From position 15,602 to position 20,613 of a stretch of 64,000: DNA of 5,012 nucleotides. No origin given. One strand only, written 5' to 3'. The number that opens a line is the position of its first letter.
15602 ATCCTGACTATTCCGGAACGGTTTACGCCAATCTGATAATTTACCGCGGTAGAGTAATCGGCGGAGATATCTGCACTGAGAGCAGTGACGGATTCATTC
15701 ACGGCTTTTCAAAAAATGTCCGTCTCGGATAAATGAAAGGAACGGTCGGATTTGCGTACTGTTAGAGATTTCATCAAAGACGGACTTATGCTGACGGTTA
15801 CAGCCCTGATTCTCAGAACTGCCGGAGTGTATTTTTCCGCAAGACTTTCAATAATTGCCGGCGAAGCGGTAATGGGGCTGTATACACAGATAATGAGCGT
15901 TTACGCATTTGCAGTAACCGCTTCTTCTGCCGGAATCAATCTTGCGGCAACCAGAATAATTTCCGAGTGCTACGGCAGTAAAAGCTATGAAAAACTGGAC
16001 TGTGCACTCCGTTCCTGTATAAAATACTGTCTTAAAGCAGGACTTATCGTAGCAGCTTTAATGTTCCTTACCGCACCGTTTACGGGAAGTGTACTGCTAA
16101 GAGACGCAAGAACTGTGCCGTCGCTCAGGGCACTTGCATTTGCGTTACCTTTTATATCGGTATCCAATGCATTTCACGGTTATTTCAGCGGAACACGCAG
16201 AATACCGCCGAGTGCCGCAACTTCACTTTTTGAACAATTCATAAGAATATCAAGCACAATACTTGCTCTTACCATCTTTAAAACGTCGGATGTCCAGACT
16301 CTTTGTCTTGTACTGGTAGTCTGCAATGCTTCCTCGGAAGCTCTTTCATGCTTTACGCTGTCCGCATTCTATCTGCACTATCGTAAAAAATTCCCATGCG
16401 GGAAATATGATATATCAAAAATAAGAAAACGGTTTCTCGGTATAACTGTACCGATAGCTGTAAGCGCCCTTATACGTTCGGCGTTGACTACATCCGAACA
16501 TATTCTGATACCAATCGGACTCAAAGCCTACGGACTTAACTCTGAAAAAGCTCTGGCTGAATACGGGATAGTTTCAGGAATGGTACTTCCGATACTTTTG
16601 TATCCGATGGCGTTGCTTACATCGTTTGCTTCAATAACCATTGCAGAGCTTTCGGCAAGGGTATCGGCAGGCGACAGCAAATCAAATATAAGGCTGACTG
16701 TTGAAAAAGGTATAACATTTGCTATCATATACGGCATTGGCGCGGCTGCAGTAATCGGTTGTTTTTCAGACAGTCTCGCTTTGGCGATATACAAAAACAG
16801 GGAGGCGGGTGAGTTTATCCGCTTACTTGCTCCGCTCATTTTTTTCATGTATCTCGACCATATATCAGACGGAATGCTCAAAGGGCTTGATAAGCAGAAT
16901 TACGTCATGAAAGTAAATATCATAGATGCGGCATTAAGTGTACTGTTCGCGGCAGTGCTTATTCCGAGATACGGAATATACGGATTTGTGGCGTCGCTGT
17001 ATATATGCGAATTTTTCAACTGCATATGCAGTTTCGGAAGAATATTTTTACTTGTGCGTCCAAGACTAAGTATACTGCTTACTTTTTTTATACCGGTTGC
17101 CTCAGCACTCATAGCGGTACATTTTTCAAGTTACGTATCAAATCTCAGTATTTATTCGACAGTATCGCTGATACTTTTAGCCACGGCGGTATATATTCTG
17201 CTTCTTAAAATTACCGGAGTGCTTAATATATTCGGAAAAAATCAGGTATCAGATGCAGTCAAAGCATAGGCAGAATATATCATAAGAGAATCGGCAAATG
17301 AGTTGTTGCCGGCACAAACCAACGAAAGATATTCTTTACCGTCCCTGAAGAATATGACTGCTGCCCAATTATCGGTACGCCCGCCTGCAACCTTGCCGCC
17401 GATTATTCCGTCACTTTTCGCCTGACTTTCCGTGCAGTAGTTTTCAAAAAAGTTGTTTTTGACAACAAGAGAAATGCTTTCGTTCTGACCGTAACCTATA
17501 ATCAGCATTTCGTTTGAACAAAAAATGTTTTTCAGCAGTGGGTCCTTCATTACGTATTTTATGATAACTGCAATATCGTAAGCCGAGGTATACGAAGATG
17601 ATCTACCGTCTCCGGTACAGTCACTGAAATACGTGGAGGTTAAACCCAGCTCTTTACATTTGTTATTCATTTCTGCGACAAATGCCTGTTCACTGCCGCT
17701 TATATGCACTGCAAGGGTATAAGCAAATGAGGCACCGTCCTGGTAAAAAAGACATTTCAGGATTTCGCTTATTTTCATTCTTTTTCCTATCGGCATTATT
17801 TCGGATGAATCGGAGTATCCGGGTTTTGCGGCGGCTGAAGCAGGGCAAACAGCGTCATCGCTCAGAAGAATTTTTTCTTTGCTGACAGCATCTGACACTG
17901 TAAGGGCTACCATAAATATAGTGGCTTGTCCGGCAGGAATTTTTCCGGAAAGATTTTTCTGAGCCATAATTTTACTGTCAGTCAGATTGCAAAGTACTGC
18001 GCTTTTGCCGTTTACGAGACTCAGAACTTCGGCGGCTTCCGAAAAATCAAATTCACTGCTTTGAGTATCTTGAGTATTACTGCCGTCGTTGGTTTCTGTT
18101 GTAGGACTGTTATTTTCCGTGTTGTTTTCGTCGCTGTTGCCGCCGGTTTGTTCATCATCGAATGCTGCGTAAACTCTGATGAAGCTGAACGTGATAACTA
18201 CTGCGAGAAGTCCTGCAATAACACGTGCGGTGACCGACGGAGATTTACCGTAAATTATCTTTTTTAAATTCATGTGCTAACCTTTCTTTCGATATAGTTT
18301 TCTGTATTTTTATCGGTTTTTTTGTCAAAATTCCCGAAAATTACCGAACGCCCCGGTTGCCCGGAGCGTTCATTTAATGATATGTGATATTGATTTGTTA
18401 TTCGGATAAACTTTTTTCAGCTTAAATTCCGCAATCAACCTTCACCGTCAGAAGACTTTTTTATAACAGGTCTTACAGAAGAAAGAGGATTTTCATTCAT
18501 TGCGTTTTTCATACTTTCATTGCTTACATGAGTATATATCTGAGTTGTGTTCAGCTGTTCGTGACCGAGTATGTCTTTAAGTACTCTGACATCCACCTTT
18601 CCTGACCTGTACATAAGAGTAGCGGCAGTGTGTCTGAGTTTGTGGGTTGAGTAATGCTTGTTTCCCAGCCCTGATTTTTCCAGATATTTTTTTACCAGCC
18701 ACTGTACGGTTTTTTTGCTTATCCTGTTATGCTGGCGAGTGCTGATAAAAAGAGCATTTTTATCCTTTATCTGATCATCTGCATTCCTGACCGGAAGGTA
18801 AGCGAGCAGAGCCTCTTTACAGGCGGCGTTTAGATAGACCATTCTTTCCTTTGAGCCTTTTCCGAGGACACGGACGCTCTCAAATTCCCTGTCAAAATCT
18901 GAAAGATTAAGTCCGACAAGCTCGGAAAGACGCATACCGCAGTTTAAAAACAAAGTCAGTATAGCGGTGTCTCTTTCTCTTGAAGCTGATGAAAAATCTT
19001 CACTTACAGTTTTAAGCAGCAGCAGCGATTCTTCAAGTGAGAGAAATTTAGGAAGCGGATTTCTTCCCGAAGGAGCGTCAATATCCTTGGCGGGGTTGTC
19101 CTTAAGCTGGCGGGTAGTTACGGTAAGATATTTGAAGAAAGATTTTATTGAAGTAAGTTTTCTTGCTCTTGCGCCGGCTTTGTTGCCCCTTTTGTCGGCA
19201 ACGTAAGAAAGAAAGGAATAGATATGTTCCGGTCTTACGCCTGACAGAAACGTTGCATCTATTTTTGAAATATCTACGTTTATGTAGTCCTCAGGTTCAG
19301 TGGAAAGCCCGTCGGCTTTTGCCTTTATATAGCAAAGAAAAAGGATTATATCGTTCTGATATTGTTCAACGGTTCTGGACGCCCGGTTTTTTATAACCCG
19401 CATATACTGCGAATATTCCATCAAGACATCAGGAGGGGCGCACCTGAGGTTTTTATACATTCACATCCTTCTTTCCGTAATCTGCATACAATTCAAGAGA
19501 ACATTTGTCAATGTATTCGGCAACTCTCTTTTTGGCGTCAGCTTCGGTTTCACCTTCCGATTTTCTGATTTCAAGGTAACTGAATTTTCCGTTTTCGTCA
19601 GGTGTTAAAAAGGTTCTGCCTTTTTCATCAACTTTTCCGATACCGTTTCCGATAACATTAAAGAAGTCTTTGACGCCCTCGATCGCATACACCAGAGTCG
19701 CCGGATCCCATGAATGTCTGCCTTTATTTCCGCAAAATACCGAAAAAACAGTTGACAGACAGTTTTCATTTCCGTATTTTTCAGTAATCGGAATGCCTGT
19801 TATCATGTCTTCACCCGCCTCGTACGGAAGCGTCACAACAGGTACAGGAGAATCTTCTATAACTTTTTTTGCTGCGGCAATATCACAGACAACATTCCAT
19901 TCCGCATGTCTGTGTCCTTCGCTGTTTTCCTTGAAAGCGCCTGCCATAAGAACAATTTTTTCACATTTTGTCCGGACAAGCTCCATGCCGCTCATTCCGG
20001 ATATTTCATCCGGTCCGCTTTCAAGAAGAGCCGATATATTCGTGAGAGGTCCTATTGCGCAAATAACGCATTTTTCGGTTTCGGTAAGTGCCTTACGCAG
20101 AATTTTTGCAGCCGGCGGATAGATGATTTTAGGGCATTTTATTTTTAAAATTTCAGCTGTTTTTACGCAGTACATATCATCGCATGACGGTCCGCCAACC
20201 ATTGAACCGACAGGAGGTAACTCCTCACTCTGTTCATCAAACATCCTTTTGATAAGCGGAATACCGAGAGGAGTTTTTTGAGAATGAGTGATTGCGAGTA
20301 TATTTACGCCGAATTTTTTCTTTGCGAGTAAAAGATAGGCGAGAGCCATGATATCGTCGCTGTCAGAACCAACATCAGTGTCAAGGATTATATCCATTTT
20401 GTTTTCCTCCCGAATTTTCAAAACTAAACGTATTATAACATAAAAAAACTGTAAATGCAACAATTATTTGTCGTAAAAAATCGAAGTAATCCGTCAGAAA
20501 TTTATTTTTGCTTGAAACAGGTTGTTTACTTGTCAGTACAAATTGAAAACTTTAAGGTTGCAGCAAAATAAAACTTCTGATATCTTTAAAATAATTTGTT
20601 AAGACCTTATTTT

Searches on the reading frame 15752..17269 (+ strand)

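Call 83: search_protein_families(library=pfam, proteins=[window:15752-17269:+], max_evalue=0.00001)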
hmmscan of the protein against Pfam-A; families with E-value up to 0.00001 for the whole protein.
window:15752-17269:+ (505 aa): 2 families
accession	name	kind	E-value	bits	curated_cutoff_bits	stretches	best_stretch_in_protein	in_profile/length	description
PF01554.23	MatE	-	7.9e-15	55.4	24.9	2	35-167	23-157/161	MatE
PF01943.22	Polysacc_synt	-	9.7e-13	48.6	28.2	1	9-253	3-232/274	Polysaccharide biosynthesis protein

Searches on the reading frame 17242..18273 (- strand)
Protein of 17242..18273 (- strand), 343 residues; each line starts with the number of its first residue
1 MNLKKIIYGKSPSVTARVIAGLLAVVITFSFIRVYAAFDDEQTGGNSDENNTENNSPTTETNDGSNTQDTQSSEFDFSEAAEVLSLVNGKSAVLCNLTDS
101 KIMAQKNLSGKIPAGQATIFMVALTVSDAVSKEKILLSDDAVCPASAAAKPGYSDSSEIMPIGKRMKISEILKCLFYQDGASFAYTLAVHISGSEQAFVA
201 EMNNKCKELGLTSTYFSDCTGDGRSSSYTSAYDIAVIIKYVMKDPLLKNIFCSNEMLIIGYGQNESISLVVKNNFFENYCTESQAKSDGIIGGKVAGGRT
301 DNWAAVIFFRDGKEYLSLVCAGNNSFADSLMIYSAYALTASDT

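Call 83: search_protein_families(library=pfam, proteins=[window:17242-18273:-], max_evalue=0.00001)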
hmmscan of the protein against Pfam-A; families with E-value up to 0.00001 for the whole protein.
window:17242-18273:- (343 aa): 1 family
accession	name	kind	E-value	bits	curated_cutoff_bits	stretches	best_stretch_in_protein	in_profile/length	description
PF00768.25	Peptidase_S11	-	1.3e-25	90.7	27.6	1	87-254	10-177/239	D-alanyl-D-alanine carboxypeptidase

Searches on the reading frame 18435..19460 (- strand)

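Call 83: search_protein_families(library=pfam, proteins=[window:18435-19460:-], max_evalue=0.00001)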
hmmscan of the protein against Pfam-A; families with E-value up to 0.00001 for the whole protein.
window:18435-19460:- (341 aa): 1 family
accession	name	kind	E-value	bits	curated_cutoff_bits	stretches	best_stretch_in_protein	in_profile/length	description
PF00589.27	Phage_integrase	-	5.5e-35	121.1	27.1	1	140-314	3-170/172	Phage integrase family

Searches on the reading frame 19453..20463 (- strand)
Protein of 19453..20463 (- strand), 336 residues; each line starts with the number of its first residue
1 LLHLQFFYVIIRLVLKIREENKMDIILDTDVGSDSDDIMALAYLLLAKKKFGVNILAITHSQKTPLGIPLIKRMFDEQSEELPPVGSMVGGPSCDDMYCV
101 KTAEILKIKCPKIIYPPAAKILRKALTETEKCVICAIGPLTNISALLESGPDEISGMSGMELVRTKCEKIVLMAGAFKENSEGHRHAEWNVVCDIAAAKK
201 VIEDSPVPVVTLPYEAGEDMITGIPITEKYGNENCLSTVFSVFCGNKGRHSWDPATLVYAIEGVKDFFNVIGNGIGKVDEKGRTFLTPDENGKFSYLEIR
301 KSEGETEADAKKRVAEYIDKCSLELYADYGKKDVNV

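Call 83: search_protein_families(library=pfam, proteins=[window:19453-20463:-], max_evalue=0.00001)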
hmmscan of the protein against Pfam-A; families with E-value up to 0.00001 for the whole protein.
window:19453-20463:- (336 aa): 1 family
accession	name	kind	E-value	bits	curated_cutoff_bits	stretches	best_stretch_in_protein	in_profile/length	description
PF01156.24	IU_nuc_hydro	-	4.4e-20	73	34.2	1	117-268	98-250/297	Inosine-uridine preferring nucleoside hydrolase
